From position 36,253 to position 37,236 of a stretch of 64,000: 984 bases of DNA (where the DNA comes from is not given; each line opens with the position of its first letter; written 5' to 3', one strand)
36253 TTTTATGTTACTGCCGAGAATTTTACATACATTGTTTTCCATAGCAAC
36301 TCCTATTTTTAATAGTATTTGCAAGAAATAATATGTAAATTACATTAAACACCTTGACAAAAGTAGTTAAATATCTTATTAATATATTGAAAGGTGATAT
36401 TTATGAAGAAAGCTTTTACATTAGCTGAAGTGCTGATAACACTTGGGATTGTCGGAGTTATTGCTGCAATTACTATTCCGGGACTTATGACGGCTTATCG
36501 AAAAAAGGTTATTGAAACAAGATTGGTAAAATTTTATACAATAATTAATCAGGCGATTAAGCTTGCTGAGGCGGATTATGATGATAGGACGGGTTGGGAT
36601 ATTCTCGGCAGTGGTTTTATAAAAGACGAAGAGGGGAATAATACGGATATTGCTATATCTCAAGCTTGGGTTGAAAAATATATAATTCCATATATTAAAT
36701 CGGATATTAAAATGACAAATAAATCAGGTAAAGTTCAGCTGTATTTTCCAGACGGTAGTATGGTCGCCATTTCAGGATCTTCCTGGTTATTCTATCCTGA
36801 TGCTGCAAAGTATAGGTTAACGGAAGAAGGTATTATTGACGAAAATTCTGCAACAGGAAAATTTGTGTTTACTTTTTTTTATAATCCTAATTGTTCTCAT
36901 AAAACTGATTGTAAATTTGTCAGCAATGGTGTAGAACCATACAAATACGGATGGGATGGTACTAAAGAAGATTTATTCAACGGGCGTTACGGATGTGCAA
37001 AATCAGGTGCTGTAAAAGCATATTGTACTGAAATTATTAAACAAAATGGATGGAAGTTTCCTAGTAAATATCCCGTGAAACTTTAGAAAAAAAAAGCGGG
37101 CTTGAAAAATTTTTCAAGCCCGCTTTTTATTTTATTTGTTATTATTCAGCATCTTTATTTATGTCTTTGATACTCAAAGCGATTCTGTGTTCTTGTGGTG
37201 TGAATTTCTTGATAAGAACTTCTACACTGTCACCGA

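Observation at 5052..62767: Ten prepilin-like loci in 64 kb, eight of them built as divergent 'small HTH regulator <-> pilin' two-gene modules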

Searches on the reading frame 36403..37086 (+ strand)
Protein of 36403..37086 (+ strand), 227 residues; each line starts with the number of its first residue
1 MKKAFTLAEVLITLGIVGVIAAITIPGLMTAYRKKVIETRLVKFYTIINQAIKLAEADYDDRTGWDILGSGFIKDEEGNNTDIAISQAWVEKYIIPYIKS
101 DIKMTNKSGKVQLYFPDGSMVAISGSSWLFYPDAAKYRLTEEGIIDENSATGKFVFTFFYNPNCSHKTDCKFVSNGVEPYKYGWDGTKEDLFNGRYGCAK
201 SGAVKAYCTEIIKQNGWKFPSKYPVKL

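Call 4: search_protein_families(library=pfam, proteins=[window:36403-37086:+], max_evalue=1)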
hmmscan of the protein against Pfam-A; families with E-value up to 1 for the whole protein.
window:36403-37086:+ (227 aa): 3 families
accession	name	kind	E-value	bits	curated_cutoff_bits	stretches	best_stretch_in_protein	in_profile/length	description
PF20318.3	DUF6613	-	3.1e-20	73.4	24.3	1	33-226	7-199/200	Family of unknown function (DUF6613)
PF07963.17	N_methyl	-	0.0006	19.7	21.2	1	2-24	4-26/27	Prokaryotic N-terminal methylation motif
PF04773.18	FecR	-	0.2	12.5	24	1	105-132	5-33/97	FecR protein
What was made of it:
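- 36403..37086 (+): Intact pilin-like gene (227 aa), the best DUF6613 member. DUF6613 73.4 bits (call 4).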

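Call 6: find_encoding_contigs(protein=window:36403-37086:+, flank=3000, max_places=6)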
Protein window:36403-37086:+ (227 aa): 22 contigs read that carry it; 4 places shown.
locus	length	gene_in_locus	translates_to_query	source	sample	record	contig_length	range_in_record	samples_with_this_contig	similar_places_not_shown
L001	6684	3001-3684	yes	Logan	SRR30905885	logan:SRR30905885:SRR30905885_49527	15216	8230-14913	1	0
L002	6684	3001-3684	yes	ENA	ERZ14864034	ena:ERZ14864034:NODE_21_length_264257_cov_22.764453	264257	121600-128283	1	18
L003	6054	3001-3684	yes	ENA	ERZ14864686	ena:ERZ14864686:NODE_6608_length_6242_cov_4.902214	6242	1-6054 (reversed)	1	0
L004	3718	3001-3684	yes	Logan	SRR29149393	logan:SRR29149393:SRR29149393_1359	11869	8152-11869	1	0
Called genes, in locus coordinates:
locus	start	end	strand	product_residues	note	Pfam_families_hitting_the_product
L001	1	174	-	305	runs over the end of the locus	PF02881:SRP54_N, PF02492:cobW (faint), PF25199:nSTAND_NTPase5 (faint), PF06414:Zeta_toxin (weak), PF00448:SRP54, PF09848:SLFN-g3_helicase, PF13401:AAA_22 (weak), PF13207:AAA_17 (weak)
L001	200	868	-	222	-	PF20318:DUF6613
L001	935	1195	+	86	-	PF01381:HTH_3 (weak)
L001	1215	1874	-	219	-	PF01029:NusB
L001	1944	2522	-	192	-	PF03692:CxxCxxCC (weak)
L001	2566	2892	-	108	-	PF12844:HTH_19 (weak), PF13560:HTH_31, PF01381:HTH_3, PF13443:HTH_26 (weak)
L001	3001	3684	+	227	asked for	PF20318:DUF6613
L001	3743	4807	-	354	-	PF00575:S1 (weak), PF13509:S1_2 (faint), PF00575:S1, PF23459:S1_RRP5 (weak)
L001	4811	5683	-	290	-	PF02401:LYTB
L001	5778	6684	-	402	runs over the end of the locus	?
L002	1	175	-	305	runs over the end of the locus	PF02881:SRP54_N, PF02492:cobW (faint), PF25199:nSTAND_NTPase5 (faint), PF06414:Zeta_toxin (weak), PF00448:SRP54, PF09848:SLFN-g3_helicase, PF13401:AAA_22 (weak), PF13207:AAA_17 (weak)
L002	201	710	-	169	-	PF20318:DUF6613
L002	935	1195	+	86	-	PF01381:HTH_3 (weak)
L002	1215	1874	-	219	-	PF01029:NusB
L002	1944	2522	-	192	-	PF03692:CxxCxxCC (weak)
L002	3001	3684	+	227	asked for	PF20318:DUF6613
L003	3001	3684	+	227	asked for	PF20318:DUF6613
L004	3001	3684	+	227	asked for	PF20318:DUF6613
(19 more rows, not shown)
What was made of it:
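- Closest known: Pfam DUF6613. Same: 36403, 19356 and 33603 match this family above threshold (calls 4, 6).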

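Call 7: search_protein_families(library=ncbifam, proteins=[window:36403-37086:+], max_evalue=0.1)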
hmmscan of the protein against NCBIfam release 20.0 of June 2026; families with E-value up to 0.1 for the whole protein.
window:36403-37086:+ (227 aa): 9 families
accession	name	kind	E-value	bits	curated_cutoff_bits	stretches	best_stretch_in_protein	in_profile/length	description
NF041013.1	T4P_ComGE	equivalog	2.9e-06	27.3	49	1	2-56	3-57/83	competence type IV pilus minor pilin ComGE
TIGR02532.1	IV_pilin_GFxxxE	domain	4.9e-05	23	16.3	1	3-25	2-24/24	prepilin-type N-terminal cleavage/methylation domain-containing protein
NF040999.1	pilin_ComGC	equivalog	0.00018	21.6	75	1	2-58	1-56/84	competence type IV pilus major pilin ComGC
NF007862.0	PRK10574.1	equivalog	0.00025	21.2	138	1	2-60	4-61/145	prepilin peptidase-dependent pilin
TIGR01710.1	typeII_sec_gspG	equivalog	0.0016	18.5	88.85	1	4-43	2-41/134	type II secretion system major pseudopilin GspG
NF041775.1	typeIV_PilA_Myxo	equivalog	0.0024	17.9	400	1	3-35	11-44/214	type IV pilin protein PilA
NF040982.1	ComGD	equivalog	0.0053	17.2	70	1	2-54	1-53/139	competence type IV pilus minor pilin ComGD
TIGR01708.2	typeII_sec_gspH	equivalog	0.035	14.1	80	1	4-71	3-69/169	type II secretion system minor pseudopilin GspH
NF041002.1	pilin_ComGF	equivalog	0.069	13.4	80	0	2-98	1-88/139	competence type IV pilus minor pilin ComGF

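Call 15: find_homologous_proteins(query=window:36403-37086:+, max_evalue=0.001)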
Query window:36403-37086:+ (227 aa): 3026 proteins with E <= 0.001 among 3308 candidates; the best 120 are listed.
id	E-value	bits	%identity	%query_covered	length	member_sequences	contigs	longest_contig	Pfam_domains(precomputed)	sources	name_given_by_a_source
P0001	3.0e-151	519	100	100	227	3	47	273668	PF20318.4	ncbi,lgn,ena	-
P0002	6.4e-133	459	85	100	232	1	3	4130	PF07963.18,PF20318.4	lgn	-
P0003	8.3e-121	420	78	100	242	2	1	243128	PF20318.4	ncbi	-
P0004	7.9e-103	361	65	100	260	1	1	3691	PF20318.4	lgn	-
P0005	1.3e-102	360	66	100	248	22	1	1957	PF20318.4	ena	-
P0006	5.2e-97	342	66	99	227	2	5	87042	PF07963.18,PF20318.4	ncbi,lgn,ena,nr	ncbi:type II secretion system protein [bacterium]|nr:type II secretion system protein [bacterium]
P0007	2.8e-95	336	62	100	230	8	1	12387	PF07963.18,PF20318.4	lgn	-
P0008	5.8e-95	335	62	100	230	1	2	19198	PF07963.18,PF20318.4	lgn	-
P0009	7.6e-95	335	61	100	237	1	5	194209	PF20318.4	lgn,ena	-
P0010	1.3e-94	334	65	100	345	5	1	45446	PF20318.4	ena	-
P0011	2.8e-94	333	64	100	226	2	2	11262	PF20318.4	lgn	-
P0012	1.8e-93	330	65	100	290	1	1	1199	PF20318.4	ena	-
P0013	3.9e-91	323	63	100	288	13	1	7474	PF20318.4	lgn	-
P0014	1.9e-89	317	62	99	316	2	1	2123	PF20318.4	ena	-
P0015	5.8e-89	315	59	99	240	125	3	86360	PF07963.18,PF20318.4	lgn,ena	-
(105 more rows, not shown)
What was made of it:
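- PGAP names family members 'type II secretion system protein' (call 15).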

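Call 19: find_related_loci(query=A3, collection=genome_contigs, flank=10000)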
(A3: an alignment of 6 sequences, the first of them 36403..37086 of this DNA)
Query A3 (227 aa) in genome_contigs; peptide patterns used: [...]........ (x = any residue, [..] = any of these).
594 stretches matched a pattern (row limit reached: there are more); 573 encode a relative of the query (tblastn E <= 1e-3); the best 80 are kept; 80 distinct loci.
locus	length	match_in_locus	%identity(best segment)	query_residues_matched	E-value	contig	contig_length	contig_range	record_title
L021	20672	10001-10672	66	3-227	2e-100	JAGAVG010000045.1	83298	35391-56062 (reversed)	Bacterium isolate RGIG8805 Water_deer_Colon.Co__c778471, whole genome shotgun sequence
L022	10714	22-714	49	4-227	9e-61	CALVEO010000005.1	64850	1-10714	MAG: Candidatus Gastranaerophilales bacterium isolate BRZ_PK__bin14 genome assembly, contig: BRZ_PK__NODE_761_length_648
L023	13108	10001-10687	43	1-227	1e-50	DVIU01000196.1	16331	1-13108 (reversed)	MAG TPA_asm: Candidatus Scatousia excrementigallinarum isolate 6276 CHK98__C308112_L16331_ERR2241824, whole genome shotg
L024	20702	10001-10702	41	2-227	2e-50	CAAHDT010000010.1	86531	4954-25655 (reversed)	TPA_asm: Candidatus Gastranaerophilales bacterium, isolate HGM07933, WGS project CAAHDT010000000 data, contig: SRS476326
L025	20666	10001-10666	42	2-227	4e-49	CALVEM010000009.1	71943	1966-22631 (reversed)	MAG: Candidatus Gastranaerophilales bacterium isolate BRZ_FE__bin32 genome assembly, contig: BRZ_FE__NODE_758_length_719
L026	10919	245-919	42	1-227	1e-48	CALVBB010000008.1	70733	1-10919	MAG: Candidatus Gastranaerophilales bacterium isolate BRZ_KD__bin7 genome assembly, contig: BRZ_KD__NODE_467_length_7073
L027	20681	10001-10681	41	2-227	2e-46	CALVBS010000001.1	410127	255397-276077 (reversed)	MAG: Candidatus Gastranaerophilales bacterium isolate BRZ_NG__bin18 genome assembly, contig: BRZ_NG__NODE_7_length_41012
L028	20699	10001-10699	39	1-227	7e-46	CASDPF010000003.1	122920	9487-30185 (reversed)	uncultured bacterium isolate T5_L3_314314_idba_bin.40 genome assembly, contig: T5_L3_314314_idba_bin.40.fa_scaffold_116,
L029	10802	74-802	40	2-227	8e-45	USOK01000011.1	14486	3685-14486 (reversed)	uncultured bacterium isolate UMGS1924 genome assembly, contig: NODE_1744_length_14486_cov_3.113783, whole genome shotgun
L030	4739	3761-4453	40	1-227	6e-44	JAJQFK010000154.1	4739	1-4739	MAG: Candidatus Gastranaerophilales bacterium isolate MO.2_7 NODE_1685_length_4739_cov_9.362938, whole genome shotgun se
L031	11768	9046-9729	37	1-227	1e-43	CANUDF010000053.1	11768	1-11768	MAG: Candidatus Gastranaerophilales bacterium isolate chick29__bin14 genome assembly, contig: chick29__NODE_936_length_1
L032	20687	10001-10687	40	3-227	6e-43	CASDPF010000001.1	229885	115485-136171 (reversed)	uncultured bacterium isolate T5_L3_314314_idba_bin.40 genome assembly, contig: T5_L3_314314_idba_bin.40.fa_scaffold_13,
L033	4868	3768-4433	38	2-227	6e-42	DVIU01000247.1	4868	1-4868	MAG TPA_asm: Candidatus Scatousia excrementigallinarum isolate 6276 CHK98__C390207_L4868_ERR2241824, whole genome shotgu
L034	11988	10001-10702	38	3-227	1e-41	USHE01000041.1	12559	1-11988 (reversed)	uncultured bacterium isolate UMGS1713 genome assembly, contig: NODE_1167_length_12559_cov_3.072905, whole genome shotgun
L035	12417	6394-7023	39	3-227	2e-41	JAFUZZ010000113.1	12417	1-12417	Bacterium isolate RGIG4980 Roe_deer_Rumen-5__c324091, whole genome shotgun sequence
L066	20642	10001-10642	33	1-224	1e-28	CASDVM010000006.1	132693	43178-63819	uncultured bacterium isolate SI.A48.metabat-bins.122 genome assembly, contig: SI.A48.metabat-bins.122.fa_k141_43599, who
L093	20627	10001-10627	31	4-227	1e-23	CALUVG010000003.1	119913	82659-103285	MAG: Candidatus Gastranaerophilales bacterium isolate BRZ_AS__bin11 genome assembly, contig: BRZ_AS__NODE_266_length_119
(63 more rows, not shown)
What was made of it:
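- Closest known: Pfam DUF6613. Same: Homologues number more than 3000 clusters at 90% identity, nearly all from Gastranaerophilales/Melainabacteria MAGs (calls 15, 19).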

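Call 33: search_solved_structures(query=A4, max_evalue=1)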
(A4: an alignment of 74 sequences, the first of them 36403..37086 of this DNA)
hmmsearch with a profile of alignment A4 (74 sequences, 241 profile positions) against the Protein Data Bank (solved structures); distinct sequences matched with E-value up to 1: 19.
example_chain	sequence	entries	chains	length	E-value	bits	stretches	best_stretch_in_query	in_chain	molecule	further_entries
9egp_A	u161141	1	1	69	1.4e-07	34.8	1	3-40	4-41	Geopilin domain 1 protein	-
7tgg_A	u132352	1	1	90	2.4e-06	30.8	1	3-40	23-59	Geopilin domain 1 protein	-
8tj2_C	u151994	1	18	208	5.1e-05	26.4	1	10-52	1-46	Type IV major pilin protein PilA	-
2m7g_A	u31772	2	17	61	0.00013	25.1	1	10-41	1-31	Geopilin domain 1 protein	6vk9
6xxd_A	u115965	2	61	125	0.00018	24.7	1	10-73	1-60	PilA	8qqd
9laa_A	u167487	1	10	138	0.00019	24.6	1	2-32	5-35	Type IV pilin protein PilA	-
8tum_e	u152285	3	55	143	0.0048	20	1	10-33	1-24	Type IV major pilin protein PilA | Pilin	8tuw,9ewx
8tob_GA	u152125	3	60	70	0.0066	19.5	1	11-44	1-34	Fimbrial protein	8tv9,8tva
5wda_A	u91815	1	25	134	0.0074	19.4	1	10-40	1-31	General secretion pathway protein G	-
8pfb_G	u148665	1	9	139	0.014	18.5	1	10-59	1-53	Type IV pilin PilE1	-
1oqw_A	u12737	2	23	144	0.014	18.5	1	10-33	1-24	Fimbrial protein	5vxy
6gv9_A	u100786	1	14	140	0.017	18.2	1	10-63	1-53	Prepilin peptidase-dependent protein D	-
3sok_A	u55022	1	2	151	0.041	16.9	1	10-33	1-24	Fimbrial protein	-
1ay2_A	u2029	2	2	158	0.048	16.7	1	10-36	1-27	TYPE 4 PILIN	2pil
9ar4_A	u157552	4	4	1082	0.11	15.6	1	62-204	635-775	CRISPR-associated endonuclease Cas9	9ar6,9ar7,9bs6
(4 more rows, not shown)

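Call 40: predict_structure(alignment_id=A5)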
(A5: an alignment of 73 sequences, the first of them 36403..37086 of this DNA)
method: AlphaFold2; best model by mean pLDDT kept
length: 227 residues; sequences in the alignment: 73
mean_pLDDT: 91.9   pTM: 0.85
mean pLDDT of the five models: 91.9, 89.6, 88.5, 88.5, 88.2
residues with pLDDT >= 90: 161; 70-90: 62; 50-70: 4; < 50: 0
segments of 3 or more residues with pLDDT < 50: none
pLDDT, mean of each block of 10 residues (from residue 1): 73 86 84 96 98 97 93 94 93 95 82 96 95 94 87 96 88 92 96 95 94 97 93
secondary structure, 60 per line:
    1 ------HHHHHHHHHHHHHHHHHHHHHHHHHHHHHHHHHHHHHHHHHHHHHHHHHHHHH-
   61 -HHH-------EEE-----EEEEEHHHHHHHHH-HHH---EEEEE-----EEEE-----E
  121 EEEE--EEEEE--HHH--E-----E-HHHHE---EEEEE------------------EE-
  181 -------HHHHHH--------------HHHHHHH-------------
elements in order: H7-59 E72-74 E80-84 H85-93 E101-105 E111-114 E120-124 E127-131 H147-150 E155-159 H188-193 H208-214
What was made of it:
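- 36403..37086 (+): The AlphaFold2 model has pLDDT 92, with an alpha1 helix at residues 7-59 and a beta-sheet head (call 40).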

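Call 44: fold_search(model_id=the predicted structure, library=pdb)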
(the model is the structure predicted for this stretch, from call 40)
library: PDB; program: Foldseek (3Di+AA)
matches with E <= 10: 329; with E <= 0.001: 0
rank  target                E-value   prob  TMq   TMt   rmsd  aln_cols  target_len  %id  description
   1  1oqw_A                6.8e-02  0.72  0.28  0.41  11.4       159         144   13  Full-Length PAK Pilin from Pseudomonas aeruginosa (released 2003-06-03)
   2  3lxq_A                3.4e-01  0.14  0.16  0.09  12.7       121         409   13  The Crystal Structure of a Protein in the Alkaline Phosphatase Superfamily from Vibrio parahaemolyticus to 1.95A (released 2010-03-09)
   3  6fej_B                3.4e-01  0.06  0.11  0.17  12.9       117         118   10  Anabaena Apo-C-Terminal Domain Homolog Protein (released 2018-07-18)
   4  2af5                  4.5e-01  0.06  0.14  0.12  11.9       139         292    9  2.5A X-ray Structure of Engineered OspA protein (released 2006-08-01)
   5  6isk_A                4.8e-01  0.05  0.13  0.20  13.2       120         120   12  SnoaL-like cyclase XimE (released 2019-11-20)
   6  7uqv_B                4.8e-01  0.04  0.09  0.08  10.8        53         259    9  Pseudobacteroides cellulosolvens pseudo-CphB (released 2022-08-10)
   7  7uqv_A                5.1e-01  0.04  0.08  0.07  10.8        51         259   10  Pseudobacteroides cellulosolvens pseudo-CphB (released 2022-08-10)
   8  6n45_B                5.8e-01  0.18  0.14  0.15   7.5        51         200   14  Crystal structure of the cryptic polo box domain of human activated Plk4 variant 1 (released 2019-09-04)
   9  8z5u_D                6.2e-01  0.06  0.11  0.09  14.0        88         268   16  Cryo-EM structure of the rod-export apparatus with partial hook within the polar flagellar motor (released 2025-10-22)
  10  7uqv_C                6.2e-01  0.04  0.08  0.07  10.7        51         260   10  Pseudobacteroides cellulosolvens pseudo-CphB (released 2022-08-10)
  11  5lhz_A                7.0e-01  0.14  0.14  0.38   7.6        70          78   17  PB3 Domain of Human PLK4 in Complex with Coiled-Coil Domain of STIL (released 2017-03-01)
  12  1jae                  7.5e-01  0.04  0.12  0.07  14.9       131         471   11  STRUCTURE OF TENEBRIO MOLITOR LARVAL ALPHA-AMYLASE (released 1998-11-04)
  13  1k3b_A                7.5e-01  0.03  0.11  0.19  14.3       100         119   12  Crystal Structure of Human Dipeptidyl Peptidase I (Cathepsin C): Exclusion Domain Added to an Endopeptidase Framework  (released 2002-04-02)
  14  4n7v_A                8.6e-01  0.08  0.14  0.14  10.3        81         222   11  Crystal structure of human Plk4 cryptic polo box (CPB) in complex with a Cep152 N-terminal fragment (released 2014-07-02)
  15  7n6g_4E               9.7e-01  0.15  0.19  0.05   5.5        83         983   20  C1 of central pair (released 2022-05-18)
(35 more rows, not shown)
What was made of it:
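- Pilin identity: calls 4, 7, 33, 40, 44.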

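Call 88: search_protein_families(library=ncbifam, proteins=[L066:5594-7603:+, L093:2081-3142:+], max_evalue=1e-10)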
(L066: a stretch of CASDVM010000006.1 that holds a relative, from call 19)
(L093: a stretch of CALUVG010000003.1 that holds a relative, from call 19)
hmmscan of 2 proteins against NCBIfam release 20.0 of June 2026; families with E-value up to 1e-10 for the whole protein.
L066:5594-7603:+ (669 aa): 18 families
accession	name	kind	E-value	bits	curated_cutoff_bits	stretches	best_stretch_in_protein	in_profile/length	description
TIGR02538.1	type_IV_pilB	equivalog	9.9e-168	559.2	675.65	1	101-663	2-561/564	type IV-A pilus assembly ATPase PilB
TIGR02533.1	type_II_gspE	equivalog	1.3e-154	515.4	630.25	1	171-663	2-485/486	type II secretion system ATPase GspE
NF053534.1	T4PilAsmATPsTfpB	equivalog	2.1e-137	459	850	1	140-664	63-582/584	type IV pilus assembly ATPase TfpB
NF007755.0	PRK10436.1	equivalog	2.5e-133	445.2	617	1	187-668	23-463/465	type II secretion system protein GspE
NF041000.1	ATPase_ComGA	equivalog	1.6e-80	269.9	300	1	283-552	2-266/267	competence type IV pilus ATPase ComGA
TIGR01420.1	pilT_fam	subfamily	1.2e-54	185.9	319.1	1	282-555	3-272/343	PilT/PilU family type 4a pilus ATPase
TIGR02525.1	plasmid_TraJ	equivalog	2.1e-25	89.5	368.3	1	414-552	148-299/372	plasmid transfer ATPase TraJ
TIGR02524.1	dot_icm_DotB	equivalog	1.6e-21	77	463.3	1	405-551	124-279/358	Dot/Icm type IV secretion system ATPase DotB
TIGR02782.1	TrbB_P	equivalog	7.8e-18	64.8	304.55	1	369-531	93-255/303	P-type conjugative transfer ATPase TrbB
TIGR02788.1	VirB11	equivalog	1.5e-17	63.6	249.95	1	418-535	147-269/308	P-type DNA transfer ATPase VirB11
NF058587.1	archaellum_moto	equivalog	4.5e-17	62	550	1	418-528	278-393/527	archaellum flagellar ATPase motor FlaI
NF010469.0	PRK13894.1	subfamily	1.4e-15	57.4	508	1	384-531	119-267/320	conjugal transfer ATPase TrbB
TIGR03819.1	heli_sec_ATPase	hypoth_equivalog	9.7e-14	51.3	373.15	1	338-543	102-312/340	TadA family conjugal transfer-associated ATPase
NF010407.0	PRK13833.1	subfamily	1.1e-13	51.3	499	1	367-533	99-264/323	conjugal transfer protein TrbB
NF053729.1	c-di-GMP_motif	domain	2.7e-13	49.5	38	1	100-152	1-53/53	cyclic di-GMP-binding domain-containing protein, MshE-related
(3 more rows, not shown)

L093:2081-3142:+ (353 aa): 15 families
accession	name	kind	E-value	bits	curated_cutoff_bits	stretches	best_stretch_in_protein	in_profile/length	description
TIGR01420.1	pilT_fam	subfamily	2.5e-152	507.1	319.1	1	3-348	2-343/343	PilT/PilU family type 4a pilus ATPase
TIGR02533.1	type_II_gspE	equivalog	2.6e-45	155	630.25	1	115-274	235-384/486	type II secretion system ATPase GspE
TIGR02538.1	type_IV_pilB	equivalog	6.2e-44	150.5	675.65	1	3-272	185-455/564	type IV-A pilus assembly ATPase PilB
TIGR02525.1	plasmid_TraJ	equivalog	5.3e-43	147.4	368.3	1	79-297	100-321/372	plasmid transfer ATPase TraJ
NF007755.0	PRK10436.1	equivalog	3.2e-41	141.5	617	1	3-272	89-358/465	type II secretion system protein GspE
TIGR02524.1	dot_icm_DotB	equivalog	1.2e-38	133.3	463.3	1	3-311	6-322/358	Dot/Icm type IV secretion system ATPase DotB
NF041000.1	ATPase_ComGA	equivalog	1.3e-37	129.3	300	1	115-270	120-266/267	competence type IV pilus ATPase ComGA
NF053534.1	T4PilAsmATPsTfpB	equivalog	5.1e-37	127.5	850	1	103-272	312-475/584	type IV pilus assembly ATPase TfpB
NF058587.1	archaellum_moto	equivalog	3.4e-19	69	550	1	126-240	278-393/527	archaellum flagellar ATPase motor FlaI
TIGR02782.1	TrbB_P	equivalog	2.2e-17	63.3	304.55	1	125-260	138-272/303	P-type conjugative transfer ATPase TrbB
TIGR02788.1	VirB11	equivalog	2.3e-14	53.1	249.95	1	78-248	93-270/308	P-type DNA transfer ATPase VirB11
TIGR03819.1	heli_sec_ATPase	hypoth_equivalog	2.2e-13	50.1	373.15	1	123-240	178-297/340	TadA family conjugal transfer-associated ATPase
NF010469.0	PRK13894.1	subfamily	1.3e-12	47.7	508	1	125-241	151-265/320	conjugal transfer ATPase TrbB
NF010407.0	PRK13833.1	subfamily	2.9e-12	46.7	499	1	123-257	144-276/323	conjugal transfer protein TrbB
NF053672.1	bindosome_BasE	exception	8.5e-12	44.6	1000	1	126-252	273-400/512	bindosome assembly system ATPase subunit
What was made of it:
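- On Type IV pilin / prepilin-peptidase substrate: Related genomes carry a PilB-like ATPase (559 bits, below the 676-bit equivalog cut-off) and a PilT-family ATPase (507 bits, cut-off 319) (call 88).
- Closest known: Type IVa pilins and multi-pilin repertoires. Same: PilB-like and PilT-family ATPases in related genomes (call 88).
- PilB-like and PilT-family ATPases occur in related genomes (call 88).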
